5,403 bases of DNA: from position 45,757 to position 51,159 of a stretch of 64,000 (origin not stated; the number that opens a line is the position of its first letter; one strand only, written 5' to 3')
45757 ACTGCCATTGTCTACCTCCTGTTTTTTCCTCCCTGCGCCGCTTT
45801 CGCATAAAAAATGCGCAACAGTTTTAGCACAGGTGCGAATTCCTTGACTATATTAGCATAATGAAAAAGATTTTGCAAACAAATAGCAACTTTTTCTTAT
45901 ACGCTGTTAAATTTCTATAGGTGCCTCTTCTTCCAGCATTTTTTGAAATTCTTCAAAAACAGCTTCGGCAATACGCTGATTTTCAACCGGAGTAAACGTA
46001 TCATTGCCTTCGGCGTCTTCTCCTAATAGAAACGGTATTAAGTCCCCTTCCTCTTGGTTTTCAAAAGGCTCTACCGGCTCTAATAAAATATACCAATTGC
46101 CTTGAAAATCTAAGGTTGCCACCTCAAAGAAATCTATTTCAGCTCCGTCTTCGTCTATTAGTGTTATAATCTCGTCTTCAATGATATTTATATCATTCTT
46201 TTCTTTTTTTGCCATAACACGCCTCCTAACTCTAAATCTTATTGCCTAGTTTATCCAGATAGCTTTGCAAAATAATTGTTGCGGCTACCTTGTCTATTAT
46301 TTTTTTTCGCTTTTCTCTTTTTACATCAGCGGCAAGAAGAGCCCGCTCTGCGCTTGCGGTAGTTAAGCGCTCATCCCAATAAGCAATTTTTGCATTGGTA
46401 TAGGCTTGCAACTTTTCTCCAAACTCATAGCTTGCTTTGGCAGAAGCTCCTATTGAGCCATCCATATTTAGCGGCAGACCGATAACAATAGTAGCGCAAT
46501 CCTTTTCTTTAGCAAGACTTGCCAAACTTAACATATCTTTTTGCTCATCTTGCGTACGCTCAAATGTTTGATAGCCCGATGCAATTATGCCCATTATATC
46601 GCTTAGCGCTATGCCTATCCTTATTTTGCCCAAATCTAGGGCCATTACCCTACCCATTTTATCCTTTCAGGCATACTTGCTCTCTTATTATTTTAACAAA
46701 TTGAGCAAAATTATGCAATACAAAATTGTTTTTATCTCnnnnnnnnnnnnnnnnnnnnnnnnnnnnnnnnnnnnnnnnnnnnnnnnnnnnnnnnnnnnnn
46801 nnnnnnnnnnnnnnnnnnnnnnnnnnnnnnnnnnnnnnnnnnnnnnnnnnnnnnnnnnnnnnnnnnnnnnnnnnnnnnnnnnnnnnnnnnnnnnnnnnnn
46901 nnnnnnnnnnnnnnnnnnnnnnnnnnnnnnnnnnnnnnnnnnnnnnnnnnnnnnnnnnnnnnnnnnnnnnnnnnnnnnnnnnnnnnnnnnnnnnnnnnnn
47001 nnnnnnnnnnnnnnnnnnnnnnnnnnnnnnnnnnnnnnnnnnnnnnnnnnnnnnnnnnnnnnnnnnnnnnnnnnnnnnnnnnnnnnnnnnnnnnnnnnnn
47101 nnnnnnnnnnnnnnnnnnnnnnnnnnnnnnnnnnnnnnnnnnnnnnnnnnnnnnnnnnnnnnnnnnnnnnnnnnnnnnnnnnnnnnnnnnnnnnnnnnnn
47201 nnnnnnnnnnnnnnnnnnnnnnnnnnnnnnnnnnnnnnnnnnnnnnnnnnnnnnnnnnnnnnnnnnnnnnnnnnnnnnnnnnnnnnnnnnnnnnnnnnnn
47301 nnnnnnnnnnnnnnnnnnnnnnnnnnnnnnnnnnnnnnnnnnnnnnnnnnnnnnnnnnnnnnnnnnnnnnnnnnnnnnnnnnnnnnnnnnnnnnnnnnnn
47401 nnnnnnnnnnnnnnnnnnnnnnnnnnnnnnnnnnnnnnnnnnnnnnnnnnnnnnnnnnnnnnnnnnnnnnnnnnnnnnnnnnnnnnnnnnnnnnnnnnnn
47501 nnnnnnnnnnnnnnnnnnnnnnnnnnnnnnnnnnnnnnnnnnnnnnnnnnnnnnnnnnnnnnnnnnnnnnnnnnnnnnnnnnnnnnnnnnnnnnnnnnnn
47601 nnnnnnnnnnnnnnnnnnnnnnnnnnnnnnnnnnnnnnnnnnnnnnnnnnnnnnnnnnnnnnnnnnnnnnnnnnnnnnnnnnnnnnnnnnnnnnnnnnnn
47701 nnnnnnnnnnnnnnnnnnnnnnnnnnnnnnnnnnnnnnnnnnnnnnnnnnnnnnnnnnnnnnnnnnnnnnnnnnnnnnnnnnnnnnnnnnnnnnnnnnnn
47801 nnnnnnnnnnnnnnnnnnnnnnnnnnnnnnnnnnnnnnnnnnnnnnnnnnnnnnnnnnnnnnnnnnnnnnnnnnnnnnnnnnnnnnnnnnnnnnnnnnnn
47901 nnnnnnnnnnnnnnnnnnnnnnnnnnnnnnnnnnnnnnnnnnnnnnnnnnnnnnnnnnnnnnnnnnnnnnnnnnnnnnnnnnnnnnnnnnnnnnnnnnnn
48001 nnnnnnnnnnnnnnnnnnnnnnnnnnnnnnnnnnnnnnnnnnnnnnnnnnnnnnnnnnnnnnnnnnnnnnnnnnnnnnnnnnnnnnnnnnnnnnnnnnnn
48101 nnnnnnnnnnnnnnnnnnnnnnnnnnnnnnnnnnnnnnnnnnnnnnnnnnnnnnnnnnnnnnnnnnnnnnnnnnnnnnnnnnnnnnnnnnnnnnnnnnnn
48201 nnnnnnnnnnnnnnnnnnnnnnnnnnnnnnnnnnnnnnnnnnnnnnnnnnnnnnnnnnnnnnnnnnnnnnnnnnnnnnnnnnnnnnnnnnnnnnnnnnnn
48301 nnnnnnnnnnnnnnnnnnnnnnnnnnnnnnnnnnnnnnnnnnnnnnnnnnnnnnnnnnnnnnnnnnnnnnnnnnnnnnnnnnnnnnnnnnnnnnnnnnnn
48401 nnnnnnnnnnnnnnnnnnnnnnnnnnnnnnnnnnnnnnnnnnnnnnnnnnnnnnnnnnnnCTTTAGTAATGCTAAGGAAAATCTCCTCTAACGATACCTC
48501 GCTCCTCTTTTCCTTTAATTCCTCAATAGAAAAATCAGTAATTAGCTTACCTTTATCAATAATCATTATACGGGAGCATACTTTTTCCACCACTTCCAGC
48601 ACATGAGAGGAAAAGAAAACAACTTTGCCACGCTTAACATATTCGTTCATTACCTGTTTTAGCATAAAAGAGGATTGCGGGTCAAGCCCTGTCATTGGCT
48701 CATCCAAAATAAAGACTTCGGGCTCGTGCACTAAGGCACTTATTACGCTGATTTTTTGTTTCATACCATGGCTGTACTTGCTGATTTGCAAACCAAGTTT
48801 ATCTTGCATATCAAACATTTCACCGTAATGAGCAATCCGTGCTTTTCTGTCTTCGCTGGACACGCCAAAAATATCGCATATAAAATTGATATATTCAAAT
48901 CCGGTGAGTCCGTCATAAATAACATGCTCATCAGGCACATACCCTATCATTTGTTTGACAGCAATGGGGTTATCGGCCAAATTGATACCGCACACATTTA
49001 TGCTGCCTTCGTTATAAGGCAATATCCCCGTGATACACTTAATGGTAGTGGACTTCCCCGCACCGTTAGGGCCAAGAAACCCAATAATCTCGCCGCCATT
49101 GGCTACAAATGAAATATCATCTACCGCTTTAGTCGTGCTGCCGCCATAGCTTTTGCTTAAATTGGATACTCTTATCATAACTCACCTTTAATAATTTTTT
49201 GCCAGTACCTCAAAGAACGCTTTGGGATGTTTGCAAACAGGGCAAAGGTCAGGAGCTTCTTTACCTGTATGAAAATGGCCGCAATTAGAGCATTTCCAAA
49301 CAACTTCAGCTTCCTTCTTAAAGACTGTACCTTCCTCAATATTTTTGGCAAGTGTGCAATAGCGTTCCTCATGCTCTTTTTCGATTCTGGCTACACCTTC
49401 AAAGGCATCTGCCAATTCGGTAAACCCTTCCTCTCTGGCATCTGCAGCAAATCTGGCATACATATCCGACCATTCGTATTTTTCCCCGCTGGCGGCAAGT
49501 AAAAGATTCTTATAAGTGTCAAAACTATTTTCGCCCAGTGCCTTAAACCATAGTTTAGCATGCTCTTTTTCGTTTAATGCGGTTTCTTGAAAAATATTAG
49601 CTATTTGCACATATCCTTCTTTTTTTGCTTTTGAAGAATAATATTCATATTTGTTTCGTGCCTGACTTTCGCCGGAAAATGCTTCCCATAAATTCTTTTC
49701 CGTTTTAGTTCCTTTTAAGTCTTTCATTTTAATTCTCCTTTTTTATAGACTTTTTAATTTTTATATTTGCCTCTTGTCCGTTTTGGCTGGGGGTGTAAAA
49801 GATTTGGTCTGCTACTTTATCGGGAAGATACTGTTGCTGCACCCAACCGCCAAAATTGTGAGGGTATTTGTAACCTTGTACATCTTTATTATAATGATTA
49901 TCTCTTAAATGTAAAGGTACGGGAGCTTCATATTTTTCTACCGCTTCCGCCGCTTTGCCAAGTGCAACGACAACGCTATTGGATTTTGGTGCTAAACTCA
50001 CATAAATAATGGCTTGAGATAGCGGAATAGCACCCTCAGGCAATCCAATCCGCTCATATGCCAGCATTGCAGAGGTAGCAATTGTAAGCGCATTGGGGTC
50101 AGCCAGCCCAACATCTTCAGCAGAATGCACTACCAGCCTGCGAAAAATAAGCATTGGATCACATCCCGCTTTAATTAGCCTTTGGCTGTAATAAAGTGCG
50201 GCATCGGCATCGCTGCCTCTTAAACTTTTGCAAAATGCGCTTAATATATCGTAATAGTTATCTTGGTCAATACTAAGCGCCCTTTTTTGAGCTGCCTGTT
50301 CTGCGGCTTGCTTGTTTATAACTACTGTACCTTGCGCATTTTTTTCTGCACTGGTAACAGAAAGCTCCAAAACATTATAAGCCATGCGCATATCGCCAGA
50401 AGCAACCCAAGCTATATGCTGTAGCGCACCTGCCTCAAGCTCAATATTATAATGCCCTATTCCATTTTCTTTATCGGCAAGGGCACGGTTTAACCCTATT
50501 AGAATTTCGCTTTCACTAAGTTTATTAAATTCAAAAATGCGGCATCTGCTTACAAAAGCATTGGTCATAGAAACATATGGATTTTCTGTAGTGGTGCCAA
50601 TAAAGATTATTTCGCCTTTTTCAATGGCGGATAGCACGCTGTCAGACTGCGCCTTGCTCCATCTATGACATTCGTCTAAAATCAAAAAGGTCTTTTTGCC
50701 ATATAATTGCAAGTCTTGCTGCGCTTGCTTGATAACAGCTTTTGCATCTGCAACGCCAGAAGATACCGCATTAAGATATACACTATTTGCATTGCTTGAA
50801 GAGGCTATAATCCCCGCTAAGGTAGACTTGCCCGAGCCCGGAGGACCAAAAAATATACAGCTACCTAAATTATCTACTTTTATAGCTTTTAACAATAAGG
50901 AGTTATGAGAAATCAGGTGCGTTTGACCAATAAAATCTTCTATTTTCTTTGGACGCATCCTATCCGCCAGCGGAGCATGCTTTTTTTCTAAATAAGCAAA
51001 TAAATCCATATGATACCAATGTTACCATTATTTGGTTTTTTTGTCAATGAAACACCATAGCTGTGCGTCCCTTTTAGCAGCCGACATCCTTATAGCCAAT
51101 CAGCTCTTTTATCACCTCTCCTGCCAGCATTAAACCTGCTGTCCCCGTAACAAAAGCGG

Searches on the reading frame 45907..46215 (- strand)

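Call 100: search_protein_families(library=pfam, proteins=[window:45907-46215:-], max_evalue=0.001)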
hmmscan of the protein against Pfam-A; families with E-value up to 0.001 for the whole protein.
window:45907-46215:- (102 aa): 1 family
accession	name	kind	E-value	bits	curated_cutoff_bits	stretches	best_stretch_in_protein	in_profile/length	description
PF06949.16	DUF1292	-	1e-10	42.8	24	1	22-95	1-75/75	Protein of unknown function (DUF1292)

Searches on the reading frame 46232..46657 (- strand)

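Call 100: search_protein_families(library=pfam, proteins=[window:46232-46657:-], max_evalue=0.001)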
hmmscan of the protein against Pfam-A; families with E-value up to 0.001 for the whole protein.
window:46232-46657:- (141 aa): 1 family
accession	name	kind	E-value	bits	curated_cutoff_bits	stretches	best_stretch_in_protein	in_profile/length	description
PF03652.20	RuvX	-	1.2e-42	145.9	29.2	1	3-136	2-134/134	Holliday junction resolvase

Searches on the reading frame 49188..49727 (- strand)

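Call 100: search_protein_families(library=pfam, proteins=[window:49188-49727:-], max_evalue=0.001)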
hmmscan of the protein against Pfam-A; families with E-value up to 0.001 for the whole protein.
window:49188-49727:- (179 aa): 4 families
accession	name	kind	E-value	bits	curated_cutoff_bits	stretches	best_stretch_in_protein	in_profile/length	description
PF02915.23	Rubrerythrin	-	1.2e-24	87.7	22.8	2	11-125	1-135/137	Rubrerythrin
PF21349.2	RUBY_RBDX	-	2.2e-14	53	26.5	1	144-173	1-30/30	Rubrerythrin, rubredoxin-like domain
PF23458.2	DUF7130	-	3.4e-06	27.3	35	1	129-170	40-81/89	Domain of unknown function (DUF7130)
PF00210.30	Ferritin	-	0.00035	21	24.5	0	11-61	2-52/142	Ferritin-like domain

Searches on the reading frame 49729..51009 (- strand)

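Call 79: search_protein_families(library=pfam, proteins=[window:49729-51009:-], max_evalue=0.00001)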
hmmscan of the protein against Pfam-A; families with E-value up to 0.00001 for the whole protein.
window:49729-51009:- (426 aa): 5 families
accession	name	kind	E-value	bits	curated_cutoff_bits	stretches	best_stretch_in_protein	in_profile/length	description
PF12002.13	MgsA_C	-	2.2e-58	197.3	27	1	265-417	1-160/167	MgsA AAA+ ATPase C terminal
PF16193.11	AAA_assoc_2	-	2.4e-20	73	34.3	1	186-264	2-81/81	AAA C-terminal domain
PF05496.18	RuvB_N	-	2.7e-12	47.2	27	1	18-138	1-118/159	Holliday junction DNA helicase RuvB P-loop domain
PF00004.35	AAA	-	1.3e-09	39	21.2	1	52-159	2-126/131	ATPase family associated with various cellular activities (AAA)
PF13173.12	AAA_14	-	2e-06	28.3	27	1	52-170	6-129/129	AAA domain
